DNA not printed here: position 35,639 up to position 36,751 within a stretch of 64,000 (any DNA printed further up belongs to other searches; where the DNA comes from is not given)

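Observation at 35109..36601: Tandem pair of virus-encoded protein-kinase-like paralogues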

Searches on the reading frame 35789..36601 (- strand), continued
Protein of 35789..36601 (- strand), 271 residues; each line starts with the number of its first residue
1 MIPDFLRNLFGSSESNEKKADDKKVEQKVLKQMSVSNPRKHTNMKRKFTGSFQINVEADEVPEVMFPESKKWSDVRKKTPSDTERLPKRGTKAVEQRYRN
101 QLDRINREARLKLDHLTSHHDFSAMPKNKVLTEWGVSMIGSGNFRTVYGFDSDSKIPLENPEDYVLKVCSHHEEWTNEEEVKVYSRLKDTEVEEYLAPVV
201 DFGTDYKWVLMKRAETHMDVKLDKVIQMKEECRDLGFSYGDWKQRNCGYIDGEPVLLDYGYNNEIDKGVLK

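Call 73: find_homologous_proteins(query=A3, max_evalue=0.001)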
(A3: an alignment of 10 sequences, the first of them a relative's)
Query A3 (10 sequences) (217 aa, profile of the alignment): 3 proteins with E <= 0.001 among 1669 candidates.
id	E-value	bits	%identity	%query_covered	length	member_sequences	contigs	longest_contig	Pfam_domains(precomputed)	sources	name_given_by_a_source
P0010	9.5e-66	239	29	61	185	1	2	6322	-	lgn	-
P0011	1.2e-62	229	29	59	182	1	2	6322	-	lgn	-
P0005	1.9e-51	192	100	100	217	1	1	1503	-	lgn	-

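Call 74: find_encoding_contigs(protein=P0010, flank=6000, max_places=3)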
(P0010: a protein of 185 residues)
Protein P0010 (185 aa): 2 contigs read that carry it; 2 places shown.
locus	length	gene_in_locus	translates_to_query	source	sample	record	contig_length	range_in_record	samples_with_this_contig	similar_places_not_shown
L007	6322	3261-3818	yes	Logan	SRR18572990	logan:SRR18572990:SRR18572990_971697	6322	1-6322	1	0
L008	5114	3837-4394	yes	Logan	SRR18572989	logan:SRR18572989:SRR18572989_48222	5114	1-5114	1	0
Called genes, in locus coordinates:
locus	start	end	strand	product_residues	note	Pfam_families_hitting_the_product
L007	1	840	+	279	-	?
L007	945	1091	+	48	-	-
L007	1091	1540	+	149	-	PF14520:HHH_5, PF00633:HHH (weak)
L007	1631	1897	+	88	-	PF14076:DUF4258 (weak)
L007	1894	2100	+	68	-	-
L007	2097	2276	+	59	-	-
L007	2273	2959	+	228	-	-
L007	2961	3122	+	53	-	-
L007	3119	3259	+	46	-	-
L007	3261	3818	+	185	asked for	-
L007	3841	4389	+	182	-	-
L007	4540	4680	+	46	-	-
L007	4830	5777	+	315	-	-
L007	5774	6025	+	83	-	-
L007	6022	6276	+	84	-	-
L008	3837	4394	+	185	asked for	-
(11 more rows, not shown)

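Call 75: find_encoding_contigs(protein=P0005, flank=3000, max_places=2)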
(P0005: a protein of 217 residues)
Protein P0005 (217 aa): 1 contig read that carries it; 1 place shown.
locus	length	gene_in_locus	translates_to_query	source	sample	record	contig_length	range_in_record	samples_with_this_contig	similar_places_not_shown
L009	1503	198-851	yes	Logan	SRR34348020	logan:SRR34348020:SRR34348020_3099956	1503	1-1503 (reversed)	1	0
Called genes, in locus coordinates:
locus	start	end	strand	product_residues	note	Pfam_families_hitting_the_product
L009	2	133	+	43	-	?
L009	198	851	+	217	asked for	-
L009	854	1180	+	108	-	-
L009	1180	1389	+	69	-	-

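Call 85: find_related_loci(query=A1, collection=metagenome_contigs, flank=5000)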
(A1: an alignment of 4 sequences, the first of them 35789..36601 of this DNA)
Query A1 (271 aa) in metagenome_contigs; peptide patterns used: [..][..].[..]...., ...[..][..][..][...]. (x = any residue, [..] = any of these).
341 stretches matched a pattern, but none encodes a relative of the query by tblastn (E <= 1e-3).

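Call 86: find_related_loci(query=A1, collection=genome_contigs, flank=5000)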
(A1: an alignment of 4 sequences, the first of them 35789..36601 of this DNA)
Query A1 (271 aa) in genome_contigs; peptide patterns used: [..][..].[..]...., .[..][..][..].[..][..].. (x = any residue, [..] = any of these).
60 stretches matched a pattern, but none encodes a relative of the query by tblastn (E <= 1e-3).

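Call 89: search_protein_families(library=pfam, proteins=[P0019, P0022, P0030, P0041, P0046, P0055, P0090, P0141, P0148, P0048], max_evalue=0.01)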
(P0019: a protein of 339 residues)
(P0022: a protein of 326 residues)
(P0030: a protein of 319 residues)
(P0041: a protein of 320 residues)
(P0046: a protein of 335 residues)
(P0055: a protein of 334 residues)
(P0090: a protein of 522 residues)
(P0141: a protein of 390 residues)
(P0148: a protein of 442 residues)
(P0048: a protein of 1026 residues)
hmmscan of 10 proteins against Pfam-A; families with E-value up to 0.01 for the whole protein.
P0019 (339 aa): 0 families

P0022 (326 aa): 0 families

P0030 (319 aa): 0 families

P0041 (320 aa): 0 families

P0046 (335 aa): 1 family
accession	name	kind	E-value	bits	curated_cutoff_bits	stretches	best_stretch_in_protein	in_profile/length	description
PF01163.29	RIO1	-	0.00017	21.7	22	1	240-309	72-149/187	RIO domain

P0055 (334 aa): 0 families

P0090 (522 aa): 0 families

P0141 (390 aa): 0 families

P0148 (442 aa): 0 families

P0048 (1026 aa): 1 family
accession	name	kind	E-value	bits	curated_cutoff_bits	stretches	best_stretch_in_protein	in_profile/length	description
PF19141.5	DUF5824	-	5.1e-26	91.8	25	1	653-780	1-123/127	Family of unknown function (DUF5824)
